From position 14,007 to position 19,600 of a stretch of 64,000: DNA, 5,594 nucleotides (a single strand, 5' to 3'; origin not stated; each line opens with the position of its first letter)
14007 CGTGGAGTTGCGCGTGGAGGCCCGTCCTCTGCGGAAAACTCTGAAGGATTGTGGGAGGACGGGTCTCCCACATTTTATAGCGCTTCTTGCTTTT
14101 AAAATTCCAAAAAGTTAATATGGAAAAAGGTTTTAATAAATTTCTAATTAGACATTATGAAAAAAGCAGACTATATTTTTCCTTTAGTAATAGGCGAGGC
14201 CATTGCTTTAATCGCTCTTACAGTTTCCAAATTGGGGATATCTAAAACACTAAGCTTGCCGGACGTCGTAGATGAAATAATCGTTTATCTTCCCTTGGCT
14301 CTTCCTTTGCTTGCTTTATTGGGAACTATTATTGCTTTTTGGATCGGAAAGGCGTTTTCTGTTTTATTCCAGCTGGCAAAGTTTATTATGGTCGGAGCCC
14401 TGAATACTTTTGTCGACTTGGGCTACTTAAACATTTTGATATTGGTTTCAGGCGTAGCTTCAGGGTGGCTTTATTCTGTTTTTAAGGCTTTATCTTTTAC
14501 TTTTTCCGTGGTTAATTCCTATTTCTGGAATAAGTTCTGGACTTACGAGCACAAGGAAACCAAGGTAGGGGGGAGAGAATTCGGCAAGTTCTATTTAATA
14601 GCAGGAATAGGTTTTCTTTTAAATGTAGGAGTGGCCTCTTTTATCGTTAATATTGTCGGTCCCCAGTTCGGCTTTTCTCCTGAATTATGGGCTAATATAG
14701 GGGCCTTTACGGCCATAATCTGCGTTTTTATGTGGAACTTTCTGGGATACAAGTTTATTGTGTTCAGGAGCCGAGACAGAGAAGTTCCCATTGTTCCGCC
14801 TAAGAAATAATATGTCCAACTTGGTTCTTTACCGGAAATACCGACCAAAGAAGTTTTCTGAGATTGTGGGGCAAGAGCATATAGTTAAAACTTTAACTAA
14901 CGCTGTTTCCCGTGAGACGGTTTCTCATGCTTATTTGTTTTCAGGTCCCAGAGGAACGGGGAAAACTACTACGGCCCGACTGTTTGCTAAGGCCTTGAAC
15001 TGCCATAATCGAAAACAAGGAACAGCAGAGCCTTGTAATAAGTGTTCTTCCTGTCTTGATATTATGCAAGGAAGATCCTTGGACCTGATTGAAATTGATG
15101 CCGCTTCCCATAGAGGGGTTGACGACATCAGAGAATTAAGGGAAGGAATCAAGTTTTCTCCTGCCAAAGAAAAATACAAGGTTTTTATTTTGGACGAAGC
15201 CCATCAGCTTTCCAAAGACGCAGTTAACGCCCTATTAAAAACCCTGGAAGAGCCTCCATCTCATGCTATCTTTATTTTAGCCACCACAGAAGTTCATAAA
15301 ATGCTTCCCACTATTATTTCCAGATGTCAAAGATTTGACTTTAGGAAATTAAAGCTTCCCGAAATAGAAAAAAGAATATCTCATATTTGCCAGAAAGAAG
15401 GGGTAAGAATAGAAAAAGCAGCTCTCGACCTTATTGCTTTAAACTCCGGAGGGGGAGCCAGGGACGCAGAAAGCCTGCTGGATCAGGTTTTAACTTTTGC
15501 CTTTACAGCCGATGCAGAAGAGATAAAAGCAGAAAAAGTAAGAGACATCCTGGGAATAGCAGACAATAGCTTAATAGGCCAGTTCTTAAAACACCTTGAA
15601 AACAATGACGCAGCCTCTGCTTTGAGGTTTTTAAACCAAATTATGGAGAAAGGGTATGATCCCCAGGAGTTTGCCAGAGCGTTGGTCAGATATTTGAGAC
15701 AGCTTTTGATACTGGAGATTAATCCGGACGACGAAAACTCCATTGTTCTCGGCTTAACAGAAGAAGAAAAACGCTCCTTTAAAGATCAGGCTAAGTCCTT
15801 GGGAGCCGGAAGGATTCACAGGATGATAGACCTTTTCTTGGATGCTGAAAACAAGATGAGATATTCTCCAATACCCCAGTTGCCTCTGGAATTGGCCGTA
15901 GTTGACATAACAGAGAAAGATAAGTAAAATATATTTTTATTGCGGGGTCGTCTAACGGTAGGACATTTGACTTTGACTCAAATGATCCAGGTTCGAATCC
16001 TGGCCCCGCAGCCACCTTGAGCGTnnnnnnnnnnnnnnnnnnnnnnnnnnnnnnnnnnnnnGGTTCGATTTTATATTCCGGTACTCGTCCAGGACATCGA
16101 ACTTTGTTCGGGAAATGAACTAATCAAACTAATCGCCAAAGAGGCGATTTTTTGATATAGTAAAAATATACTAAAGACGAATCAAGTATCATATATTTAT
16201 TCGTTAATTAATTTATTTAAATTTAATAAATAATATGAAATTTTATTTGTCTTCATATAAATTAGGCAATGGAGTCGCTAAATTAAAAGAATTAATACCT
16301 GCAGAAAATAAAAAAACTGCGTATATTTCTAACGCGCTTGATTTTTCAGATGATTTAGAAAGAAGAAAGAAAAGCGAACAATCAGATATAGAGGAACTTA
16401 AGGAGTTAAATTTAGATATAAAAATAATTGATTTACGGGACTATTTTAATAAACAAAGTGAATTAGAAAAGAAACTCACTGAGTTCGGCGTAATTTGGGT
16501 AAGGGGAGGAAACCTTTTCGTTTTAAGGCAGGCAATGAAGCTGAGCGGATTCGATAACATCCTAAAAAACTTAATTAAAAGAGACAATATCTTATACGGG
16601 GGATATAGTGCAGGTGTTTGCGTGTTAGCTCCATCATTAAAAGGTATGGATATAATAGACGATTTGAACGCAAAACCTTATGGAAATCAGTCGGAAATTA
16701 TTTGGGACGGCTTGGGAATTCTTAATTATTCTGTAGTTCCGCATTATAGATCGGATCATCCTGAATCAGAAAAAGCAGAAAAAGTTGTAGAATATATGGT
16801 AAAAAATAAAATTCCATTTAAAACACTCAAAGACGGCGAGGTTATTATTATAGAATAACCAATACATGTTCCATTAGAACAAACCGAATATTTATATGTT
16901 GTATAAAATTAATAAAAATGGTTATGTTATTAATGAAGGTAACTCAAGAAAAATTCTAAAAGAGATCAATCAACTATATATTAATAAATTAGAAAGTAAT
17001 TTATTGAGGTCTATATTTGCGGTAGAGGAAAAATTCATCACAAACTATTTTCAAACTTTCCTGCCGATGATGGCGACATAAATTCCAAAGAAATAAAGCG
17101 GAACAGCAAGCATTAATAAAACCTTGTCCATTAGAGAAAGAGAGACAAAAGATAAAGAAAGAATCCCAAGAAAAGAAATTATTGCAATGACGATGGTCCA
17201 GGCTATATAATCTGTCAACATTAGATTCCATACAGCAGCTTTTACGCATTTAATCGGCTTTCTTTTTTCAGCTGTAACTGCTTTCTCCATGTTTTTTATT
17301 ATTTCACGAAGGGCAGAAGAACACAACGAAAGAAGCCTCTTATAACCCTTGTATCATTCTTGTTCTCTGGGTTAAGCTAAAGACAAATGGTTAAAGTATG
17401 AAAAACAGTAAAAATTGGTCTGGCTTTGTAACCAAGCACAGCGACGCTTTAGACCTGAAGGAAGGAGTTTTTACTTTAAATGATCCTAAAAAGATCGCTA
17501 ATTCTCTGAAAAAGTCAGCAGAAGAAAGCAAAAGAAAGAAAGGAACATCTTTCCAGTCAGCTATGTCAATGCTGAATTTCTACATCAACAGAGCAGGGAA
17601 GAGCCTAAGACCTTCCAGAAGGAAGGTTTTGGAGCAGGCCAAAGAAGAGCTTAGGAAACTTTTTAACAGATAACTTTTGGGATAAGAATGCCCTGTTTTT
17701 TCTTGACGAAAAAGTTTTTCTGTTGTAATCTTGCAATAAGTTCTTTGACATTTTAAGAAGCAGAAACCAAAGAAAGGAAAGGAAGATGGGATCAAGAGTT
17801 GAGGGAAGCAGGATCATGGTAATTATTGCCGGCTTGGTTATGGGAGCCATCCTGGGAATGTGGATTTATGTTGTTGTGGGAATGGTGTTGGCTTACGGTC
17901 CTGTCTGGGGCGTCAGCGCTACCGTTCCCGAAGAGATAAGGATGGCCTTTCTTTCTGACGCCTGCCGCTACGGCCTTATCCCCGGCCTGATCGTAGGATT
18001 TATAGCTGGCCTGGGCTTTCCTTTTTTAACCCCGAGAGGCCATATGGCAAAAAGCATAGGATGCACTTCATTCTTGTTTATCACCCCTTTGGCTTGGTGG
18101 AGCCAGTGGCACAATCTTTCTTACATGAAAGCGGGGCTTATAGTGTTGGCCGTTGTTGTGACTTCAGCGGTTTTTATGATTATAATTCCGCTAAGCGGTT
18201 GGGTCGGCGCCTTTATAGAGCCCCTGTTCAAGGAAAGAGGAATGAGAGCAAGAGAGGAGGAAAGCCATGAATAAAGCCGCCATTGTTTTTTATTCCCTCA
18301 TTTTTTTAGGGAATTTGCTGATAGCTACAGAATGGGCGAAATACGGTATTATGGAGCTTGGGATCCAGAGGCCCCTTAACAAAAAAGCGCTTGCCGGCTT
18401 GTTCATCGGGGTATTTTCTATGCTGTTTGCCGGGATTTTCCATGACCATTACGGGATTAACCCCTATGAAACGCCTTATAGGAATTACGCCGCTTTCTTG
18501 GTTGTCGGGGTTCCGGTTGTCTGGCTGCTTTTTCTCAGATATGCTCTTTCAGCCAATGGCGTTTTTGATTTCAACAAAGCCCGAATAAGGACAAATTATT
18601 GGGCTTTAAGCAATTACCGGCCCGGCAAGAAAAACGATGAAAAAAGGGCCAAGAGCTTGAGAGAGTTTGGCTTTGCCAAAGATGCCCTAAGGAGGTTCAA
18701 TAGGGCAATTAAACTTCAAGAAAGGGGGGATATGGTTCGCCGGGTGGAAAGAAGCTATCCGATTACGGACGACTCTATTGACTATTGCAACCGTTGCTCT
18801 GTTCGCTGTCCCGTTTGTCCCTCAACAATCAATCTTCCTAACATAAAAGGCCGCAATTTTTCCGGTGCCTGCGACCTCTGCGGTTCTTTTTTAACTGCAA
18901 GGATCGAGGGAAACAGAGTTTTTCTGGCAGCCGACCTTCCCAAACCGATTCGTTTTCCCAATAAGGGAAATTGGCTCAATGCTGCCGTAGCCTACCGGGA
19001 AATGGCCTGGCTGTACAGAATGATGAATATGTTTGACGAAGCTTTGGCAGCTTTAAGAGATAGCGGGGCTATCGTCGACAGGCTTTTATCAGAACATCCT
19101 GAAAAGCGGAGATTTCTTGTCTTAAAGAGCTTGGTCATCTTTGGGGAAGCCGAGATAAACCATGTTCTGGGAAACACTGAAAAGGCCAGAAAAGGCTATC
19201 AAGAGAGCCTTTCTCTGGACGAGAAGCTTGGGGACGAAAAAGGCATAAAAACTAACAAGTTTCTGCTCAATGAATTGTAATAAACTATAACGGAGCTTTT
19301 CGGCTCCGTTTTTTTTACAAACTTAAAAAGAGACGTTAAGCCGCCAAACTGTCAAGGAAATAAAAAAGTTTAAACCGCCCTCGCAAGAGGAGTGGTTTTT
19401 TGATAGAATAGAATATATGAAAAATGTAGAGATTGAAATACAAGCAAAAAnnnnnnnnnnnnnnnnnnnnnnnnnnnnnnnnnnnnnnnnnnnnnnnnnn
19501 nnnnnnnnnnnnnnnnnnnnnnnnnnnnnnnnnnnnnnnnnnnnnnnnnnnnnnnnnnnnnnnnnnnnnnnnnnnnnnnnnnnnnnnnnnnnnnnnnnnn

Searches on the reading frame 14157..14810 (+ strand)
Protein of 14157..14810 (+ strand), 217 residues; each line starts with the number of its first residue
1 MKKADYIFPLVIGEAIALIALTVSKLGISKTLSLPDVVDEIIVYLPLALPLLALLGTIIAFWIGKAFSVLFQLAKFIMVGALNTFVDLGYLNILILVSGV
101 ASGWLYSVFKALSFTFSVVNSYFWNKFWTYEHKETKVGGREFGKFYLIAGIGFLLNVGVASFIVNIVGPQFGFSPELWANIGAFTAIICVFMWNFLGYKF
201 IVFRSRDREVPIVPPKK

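Call 68: search_protein_families(library=pfam, proteins=[window:14157-14810:+], max_evalue=0.001)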
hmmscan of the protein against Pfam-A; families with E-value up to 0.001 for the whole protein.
window:14157-14810:+ (217 aa): 1 family
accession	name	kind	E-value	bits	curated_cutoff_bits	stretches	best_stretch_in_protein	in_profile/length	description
PF04138.20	GtrA_DPMS_TM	-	8.1e-21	74.8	26.1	1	75-203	1-117/117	GtrA/DPMS, transmembrane domain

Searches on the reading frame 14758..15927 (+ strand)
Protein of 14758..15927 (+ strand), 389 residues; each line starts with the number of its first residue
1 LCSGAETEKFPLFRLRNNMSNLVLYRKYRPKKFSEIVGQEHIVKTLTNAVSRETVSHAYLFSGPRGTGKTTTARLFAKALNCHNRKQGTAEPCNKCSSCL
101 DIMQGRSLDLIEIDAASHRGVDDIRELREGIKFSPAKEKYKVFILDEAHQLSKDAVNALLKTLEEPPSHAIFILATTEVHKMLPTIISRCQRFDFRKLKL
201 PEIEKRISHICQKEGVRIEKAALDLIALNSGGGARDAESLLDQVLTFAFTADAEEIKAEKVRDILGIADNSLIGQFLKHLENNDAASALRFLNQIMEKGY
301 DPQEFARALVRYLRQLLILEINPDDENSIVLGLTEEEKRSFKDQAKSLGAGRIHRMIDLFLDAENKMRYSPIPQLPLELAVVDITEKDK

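Call 68: search_protein_families(library=pfam, proteins=[window:14758-15927:+], max_evalue=0.001)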
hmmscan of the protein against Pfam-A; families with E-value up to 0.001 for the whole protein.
window:14758-15927:+ (389 aa): 14 families
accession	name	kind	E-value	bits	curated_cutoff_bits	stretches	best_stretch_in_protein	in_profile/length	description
PF13177.12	DNA_pol3_delta2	-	1.6e-49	168.4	27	1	38-198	1-160/161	DNA polymerase III, delta subunit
PF12169.13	DNA_pol3_gamma3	-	8.2e-19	68.2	24.4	1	256-383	1-126/143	DNA polymerase III subunits gamma and tau domain III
PF00004.35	AAA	-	9.4e-15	55.7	21.2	1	60-194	2-124/131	ATPase family associated with various cellular activities (AAA)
PF22608.2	DNAX_ATPase_lid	-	9.5e-11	41.8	27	1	202-247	1-46/49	DNA polymerase III clamp loader subunit, ATPase lid domain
PF13191.12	AAA_16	-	8.1e-08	33.4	32.6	1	36-168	2-161/167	AAA ATPase domain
PF13401.12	AAA_22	-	9.4e-08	32.9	27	1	60-180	9-127/130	AAA domain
PF05496.18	RuvB_N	-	1.9e-07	31.4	27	1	29-86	2-63/159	Holliday junction DNA helicase RuvB P-loop domain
PF07728.20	AAA_5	-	3.1e-07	30.9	22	1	60-165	3-92/139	AAA domain (dynein-related subfamily)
PF04851.21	ResIII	-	1.2e-05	25.8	22.5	0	132-164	118-151/164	Type III restriction enzyme, res subunit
PF13604.12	AAA_30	-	9.7e-05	22.6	27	1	58-165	20-114/191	AAA domain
PF13173.12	AAA_14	-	9.8e-05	22.8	27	1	57-172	3-94/129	AAA domain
PF13245.12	AAA_19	-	0.00082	20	25.1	0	48-167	3-117/134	AAA domain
PF25361.1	AAA_lid_RFC1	-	0.00082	19.2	34.9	0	202-227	3-28/59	RFC1-like, AAA+ ATPase lid domain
PF01078.27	Mg_chelatase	-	0.00084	19.2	20.3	0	33-164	2-131/207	Magnesium chelatase, subunit ChlI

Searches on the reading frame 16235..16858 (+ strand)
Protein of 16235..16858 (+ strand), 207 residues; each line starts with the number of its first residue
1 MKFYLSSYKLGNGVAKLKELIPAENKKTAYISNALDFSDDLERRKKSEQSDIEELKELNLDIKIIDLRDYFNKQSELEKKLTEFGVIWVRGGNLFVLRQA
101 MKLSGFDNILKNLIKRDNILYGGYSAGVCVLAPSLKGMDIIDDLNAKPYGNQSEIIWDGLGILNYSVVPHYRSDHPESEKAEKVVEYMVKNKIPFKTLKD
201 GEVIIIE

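Call 68: search_protein_families(library=pfam, proteins=[window:16235-16858:+], max_evalue=0.001)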
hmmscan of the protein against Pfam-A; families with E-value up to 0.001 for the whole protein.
window:16235-16858:+ (207 aa): 1 family
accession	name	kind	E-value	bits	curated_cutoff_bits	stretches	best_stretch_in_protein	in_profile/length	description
PF03575.23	Peptidase_S51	-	2.9e-19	70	23.9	1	17-206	22-198/206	Peptidase family S51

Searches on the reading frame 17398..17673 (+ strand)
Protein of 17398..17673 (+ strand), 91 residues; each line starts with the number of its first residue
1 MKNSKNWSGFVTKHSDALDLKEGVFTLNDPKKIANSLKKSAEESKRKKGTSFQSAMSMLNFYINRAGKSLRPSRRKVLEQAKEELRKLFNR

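Call 3: search_protein_families(library=pfam, proteins=[window:17398-17673:+], max_evalue=0.01)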
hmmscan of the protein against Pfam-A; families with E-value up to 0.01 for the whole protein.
window:17398-17673:+ (91 aa): 1 family
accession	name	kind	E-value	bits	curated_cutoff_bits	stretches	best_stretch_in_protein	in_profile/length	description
PF11373.13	DUF3175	-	8.1e-41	138.6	27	1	7-91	2-86/86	Protein of unknown function (DUF3175)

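Call 4: search_protein_families(library=ncbifam, proteins=[window:17398-17673:+], max_evalue=0.01)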
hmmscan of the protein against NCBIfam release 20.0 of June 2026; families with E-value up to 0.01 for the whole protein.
window:17398-17673:+ (91 aa): 0 families

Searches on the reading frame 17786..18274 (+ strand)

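Call 3: search_protein_families(library=pfam, proteins=[window:17786-18274:+], max_evalue=0.01)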
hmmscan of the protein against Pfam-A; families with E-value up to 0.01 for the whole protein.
window:17786-18274:+ (162 aa): 0 families

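Call 4: search_protein_families(library=ncbifam, proteins=[window:17786-18274:+], max_evalue=0.01)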
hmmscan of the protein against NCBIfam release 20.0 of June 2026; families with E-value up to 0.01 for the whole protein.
window:17786-18274:+ (162 aa): 1 family
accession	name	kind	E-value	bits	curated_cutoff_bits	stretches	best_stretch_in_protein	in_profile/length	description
TIGR00899.1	2A0120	subfamily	0.0074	15.4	522.3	1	67-134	238-305/375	sugar efflux transporter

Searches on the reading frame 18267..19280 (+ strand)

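Call 3: search_protein_families(library=pfam, proteins=[window:18267-19280:+], max_evalue=0.01)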
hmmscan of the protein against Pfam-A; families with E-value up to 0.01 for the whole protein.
window:18267-19280:+ (337 aa): 3 families
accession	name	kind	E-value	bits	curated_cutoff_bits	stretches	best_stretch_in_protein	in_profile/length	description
PF13424.12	TPR_12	-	7.7e-09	36.1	30.1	1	234-266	39-71/77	Tetratricopeptide repeat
PF07719.23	TPR_2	-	1.4e-06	28.4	27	0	292-320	5-33/34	Tetratricopeptide repeat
PF00515.34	TPR_1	-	6.1e-05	23.1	27.8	0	240-263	1-24/34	Tetratricopeptide repeat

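Call 4: search_protein_families(library=ncbifam, proteins=[window:18267-19280:+], max_evalue=0.01)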
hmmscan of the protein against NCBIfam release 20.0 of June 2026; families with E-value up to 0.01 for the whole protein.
window:18267-19280:+ (337 aa): 0 families

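Call 5: search_protein_families(library=padloc, proteins=[window:18267-19280:+], max_evalue=0.01)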
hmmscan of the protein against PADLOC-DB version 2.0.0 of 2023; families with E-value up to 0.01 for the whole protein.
window:18267-19280:+ (337 aa): 0 families

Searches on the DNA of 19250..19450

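Call 75: search_rna_families(source=window, start=19250, end=19450, threshold=evalue, max_evalue=5)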
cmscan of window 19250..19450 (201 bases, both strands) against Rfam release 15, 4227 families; matches with E-value up to 5: 11.
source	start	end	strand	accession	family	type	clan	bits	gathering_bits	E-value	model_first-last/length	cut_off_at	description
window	19272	19449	+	RF02842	RefA1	Gene; sRNA;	-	18.1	94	0.055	1-222/222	no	Enterococcus sRNA A1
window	19280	19360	-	RF02059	STnc50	Gene; sRNA;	-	17.6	55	1.2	1-84/84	no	Salmonella enterica sRNA STnc40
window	19278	19404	+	RF01859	Phe_leader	Cis-reg; leader;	-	17.5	55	1.1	1-125/125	no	Phenylalanine leader peptide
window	19297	19434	+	RF03096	RAGATH-19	Gene; sRNA;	-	17.3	85.6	1.2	1-141/141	no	RAGATH-19 RNA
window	19257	19399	+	RF04180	BTnc231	Gene; sRNA;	-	16.5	80.4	0.27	1-154/154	no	Bacteroides sRNA BTnc231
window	19287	19332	+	RF00032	Histone3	Cis-reg;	-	14.4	34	0.3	1-46/46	no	Histone 3' UTR stem-loop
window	19250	19326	+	RF00557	L10_leader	Cis-reg; leader;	-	13.3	44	4.6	67-138/138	5'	Ribosomal protein L10 leader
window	19250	19323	+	RF00558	L20_leader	Cis-reg; leader;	-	13.1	58.7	3.8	55-127/127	5'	Ribosomal protein L20 leader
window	19287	19348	-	RF01399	isrQ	Gene; sRNA;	-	12.7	50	2.9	1-162/162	no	isrQ Hfq binding RNA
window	19250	19317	+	RF01808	MicX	Gene; sRNA;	-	12.4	75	1.5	114-194/194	5'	MicX Vibrio cholerae sRNA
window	19426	19450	+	RF01306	sR52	Gene; snRNA; snoRNA; CD-box;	-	11.6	50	3.1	1-25/60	3'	Small nucleolar RNA sR52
